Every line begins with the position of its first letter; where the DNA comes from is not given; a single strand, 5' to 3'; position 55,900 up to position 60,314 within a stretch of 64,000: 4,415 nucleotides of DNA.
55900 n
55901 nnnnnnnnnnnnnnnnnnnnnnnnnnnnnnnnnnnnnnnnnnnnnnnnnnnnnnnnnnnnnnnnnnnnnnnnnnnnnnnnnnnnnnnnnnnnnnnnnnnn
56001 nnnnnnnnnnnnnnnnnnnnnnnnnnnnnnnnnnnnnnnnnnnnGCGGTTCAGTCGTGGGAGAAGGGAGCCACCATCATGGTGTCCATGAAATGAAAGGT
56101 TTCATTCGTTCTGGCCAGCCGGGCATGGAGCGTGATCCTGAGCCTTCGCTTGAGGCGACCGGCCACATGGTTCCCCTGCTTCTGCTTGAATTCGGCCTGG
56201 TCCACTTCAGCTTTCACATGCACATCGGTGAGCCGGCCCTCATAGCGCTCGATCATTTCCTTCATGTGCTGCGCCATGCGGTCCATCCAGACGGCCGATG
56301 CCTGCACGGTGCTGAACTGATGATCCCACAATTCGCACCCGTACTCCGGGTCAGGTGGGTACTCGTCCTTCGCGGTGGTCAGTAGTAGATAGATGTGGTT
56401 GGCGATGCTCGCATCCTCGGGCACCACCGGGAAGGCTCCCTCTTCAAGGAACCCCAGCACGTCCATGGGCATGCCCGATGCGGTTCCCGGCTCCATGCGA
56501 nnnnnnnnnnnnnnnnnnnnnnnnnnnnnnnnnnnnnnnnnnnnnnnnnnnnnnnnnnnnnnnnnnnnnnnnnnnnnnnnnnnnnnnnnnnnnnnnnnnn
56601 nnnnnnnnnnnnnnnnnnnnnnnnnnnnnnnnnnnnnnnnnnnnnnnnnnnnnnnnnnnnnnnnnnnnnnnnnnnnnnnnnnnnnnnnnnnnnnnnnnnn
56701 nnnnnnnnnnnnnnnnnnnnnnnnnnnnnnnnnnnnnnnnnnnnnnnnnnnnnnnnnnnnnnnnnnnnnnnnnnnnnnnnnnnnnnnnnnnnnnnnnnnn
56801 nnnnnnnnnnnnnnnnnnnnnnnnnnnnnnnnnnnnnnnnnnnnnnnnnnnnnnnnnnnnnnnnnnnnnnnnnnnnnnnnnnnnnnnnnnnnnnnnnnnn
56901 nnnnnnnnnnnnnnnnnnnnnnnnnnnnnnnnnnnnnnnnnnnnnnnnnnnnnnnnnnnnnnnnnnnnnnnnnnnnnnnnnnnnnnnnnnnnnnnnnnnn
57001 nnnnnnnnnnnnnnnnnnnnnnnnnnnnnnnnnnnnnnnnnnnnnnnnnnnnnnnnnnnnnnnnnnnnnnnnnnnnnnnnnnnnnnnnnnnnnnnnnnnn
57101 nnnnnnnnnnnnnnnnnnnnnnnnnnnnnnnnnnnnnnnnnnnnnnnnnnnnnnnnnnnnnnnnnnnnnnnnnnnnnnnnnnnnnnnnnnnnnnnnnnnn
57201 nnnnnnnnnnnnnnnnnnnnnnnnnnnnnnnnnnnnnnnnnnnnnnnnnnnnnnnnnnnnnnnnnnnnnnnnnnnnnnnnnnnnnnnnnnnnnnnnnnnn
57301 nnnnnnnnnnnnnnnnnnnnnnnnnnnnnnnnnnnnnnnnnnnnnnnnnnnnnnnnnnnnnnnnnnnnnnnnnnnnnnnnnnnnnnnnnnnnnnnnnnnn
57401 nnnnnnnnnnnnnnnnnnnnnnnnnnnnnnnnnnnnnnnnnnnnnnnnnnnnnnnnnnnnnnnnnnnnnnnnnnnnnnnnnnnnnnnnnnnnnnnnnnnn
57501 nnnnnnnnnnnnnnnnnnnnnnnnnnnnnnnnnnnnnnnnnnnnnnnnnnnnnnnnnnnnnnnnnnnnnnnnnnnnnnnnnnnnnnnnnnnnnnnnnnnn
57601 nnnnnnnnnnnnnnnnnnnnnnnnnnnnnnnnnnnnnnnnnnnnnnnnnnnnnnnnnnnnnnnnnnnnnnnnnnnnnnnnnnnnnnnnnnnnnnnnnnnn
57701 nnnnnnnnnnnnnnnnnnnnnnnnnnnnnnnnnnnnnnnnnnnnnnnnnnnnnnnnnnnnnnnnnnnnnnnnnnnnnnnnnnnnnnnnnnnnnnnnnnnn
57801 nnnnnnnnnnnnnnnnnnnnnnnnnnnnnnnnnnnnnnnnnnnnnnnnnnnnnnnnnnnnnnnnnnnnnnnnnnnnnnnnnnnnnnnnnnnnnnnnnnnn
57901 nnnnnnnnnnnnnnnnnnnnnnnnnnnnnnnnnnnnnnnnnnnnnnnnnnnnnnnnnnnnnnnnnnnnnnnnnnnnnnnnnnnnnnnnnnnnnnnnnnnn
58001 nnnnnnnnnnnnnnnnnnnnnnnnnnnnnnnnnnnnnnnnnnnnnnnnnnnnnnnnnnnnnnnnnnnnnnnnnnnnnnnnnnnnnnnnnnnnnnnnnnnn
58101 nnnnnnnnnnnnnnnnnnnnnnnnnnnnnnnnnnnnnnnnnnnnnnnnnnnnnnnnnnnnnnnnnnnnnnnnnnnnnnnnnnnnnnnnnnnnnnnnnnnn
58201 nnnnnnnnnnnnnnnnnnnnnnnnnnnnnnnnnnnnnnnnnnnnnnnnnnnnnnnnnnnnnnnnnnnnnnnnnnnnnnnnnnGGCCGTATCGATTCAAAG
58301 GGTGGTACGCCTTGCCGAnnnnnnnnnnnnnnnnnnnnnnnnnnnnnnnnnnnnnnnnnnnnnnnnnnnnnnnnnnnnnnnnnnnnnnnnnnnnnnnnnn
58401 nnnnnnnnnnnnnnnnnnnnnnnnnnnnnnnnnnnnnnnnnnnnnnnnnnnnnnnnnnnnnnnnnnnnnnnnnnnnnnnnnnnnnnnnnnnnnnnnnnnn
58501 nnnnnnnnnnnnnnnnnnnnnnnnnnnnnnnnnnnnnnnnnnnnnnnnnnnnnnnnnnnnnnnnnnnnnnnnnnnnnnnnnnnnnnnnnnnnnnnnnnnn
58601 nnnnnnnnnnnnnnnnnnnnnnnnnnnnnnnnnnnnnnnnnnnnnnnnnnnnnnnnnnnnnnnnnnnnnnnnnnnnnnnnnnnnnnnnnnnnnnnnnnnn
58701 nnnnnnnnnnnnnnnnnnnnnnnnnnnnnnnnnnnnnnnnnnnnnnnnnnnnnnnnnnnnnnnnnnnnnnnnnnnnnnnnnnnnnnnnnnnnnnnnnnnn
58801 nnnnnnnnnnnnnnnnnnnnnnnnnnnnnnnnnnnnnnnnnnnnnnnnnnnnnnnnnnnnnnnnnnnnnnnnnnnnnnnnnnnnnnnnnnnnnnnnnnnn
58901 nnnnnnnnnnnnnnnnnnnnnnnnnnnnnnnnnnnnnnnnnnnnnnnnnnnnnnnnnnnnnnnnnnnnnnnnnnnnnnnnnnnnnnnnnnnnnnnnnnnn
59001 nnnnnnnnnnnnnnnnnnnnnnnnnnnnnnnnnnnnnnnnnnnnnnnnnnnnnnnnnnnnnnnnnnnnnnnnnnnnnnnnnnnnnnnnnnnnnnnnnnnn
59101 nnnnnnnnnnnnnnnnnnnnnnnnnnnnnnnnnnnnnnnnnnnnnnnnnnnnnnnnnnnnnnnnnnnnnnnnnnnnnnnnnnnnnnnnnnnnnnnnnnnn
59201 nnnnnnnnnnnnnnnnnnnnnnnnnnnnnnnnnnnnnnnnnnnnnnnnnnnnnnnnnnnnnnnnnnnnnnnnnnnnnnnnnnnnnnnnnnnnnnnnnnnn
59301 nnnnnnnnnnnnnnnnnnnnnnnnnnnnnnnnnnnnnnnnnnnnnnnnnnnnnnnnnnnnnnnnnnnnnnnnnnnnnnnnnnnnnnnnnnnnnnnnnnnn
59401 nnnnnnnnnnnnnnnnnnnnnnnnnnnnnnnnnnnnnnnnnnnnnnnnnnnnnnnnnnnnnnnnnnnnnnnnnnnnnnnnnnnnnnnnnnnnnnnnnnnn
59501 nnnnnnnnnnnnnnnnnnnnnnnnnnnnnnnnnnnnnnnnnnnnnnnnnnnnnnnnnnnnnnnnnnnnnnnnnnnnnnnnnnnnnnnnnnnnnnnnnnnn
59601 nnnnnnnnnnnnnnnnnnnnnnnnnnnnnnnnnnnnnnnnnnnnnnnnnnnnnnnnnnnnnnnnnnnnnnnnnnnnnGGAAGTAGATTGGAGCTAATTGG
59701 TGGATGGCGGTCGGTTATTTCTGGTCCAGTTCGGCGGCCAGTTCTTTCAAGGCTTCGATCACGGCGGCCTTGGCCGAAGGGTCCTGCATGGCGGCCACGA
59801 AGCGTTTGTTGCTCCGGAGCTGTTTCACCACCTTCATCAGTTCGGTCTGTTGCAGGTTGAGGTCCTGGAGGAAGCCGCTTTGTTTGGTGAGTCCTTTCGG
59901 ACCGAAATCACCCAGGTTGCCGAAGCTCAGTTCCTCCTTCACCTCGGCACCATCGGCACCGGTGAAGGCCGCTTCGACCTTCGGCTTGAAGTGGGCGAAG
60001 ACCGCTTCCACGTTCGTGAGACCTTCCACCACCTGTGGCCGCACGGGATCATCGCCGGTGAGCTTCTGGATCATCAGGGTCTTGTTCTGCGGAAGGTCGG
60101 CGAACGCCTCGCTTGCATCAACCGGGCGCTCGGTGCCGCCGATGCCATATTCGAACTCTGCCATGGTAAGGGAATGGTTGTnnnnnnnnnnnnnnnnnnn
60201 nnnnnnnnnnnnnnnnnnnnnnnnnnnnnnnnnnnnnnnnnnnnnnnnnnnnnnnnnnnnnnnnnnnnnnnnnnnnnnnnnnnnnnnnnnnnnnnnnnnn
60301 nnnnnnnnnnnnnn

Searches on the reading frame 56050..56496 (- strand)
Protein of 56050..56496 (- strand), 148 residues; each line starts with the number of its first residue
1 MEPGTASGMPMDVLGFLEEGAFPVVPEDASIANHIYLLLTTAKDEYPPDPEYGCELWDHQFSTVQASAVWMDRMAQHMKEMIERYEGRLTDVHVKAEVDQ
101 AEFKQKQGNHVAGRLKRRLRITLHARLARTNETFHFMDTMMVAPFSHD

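Call 40: search_protein_families(library=pfam, proteins=[window:56050-56496:-], max_evalue=0.01)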
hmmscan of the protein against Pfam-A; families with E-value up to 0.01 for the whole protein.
window:56050-56496:- (148 aa): 1 family
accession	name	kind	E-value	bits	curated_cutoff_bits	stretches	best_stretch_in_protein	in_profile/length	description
PF04965.19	GPW_gp25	-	2.3e-15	56.6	27.2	1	28-131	4-95/96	Baseplate wedge protein gp25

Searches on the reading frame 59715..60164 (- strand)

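Call 40: search_protein_families(library=pfam, proteins=[window:59715-60164:-], max_evalue=0.01)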
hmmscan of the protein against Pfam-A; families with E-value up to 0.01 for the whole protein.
window:59715-60164:- (149 aa): 1 family
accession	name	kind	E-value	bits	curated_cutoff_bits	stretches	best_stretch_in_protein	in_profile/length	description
PF05591.17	T6SS_VipA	-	0.00021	21.6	24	1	51-138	59-149/155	Type VI secretion system, VipA, VC_A0107 or Hcp2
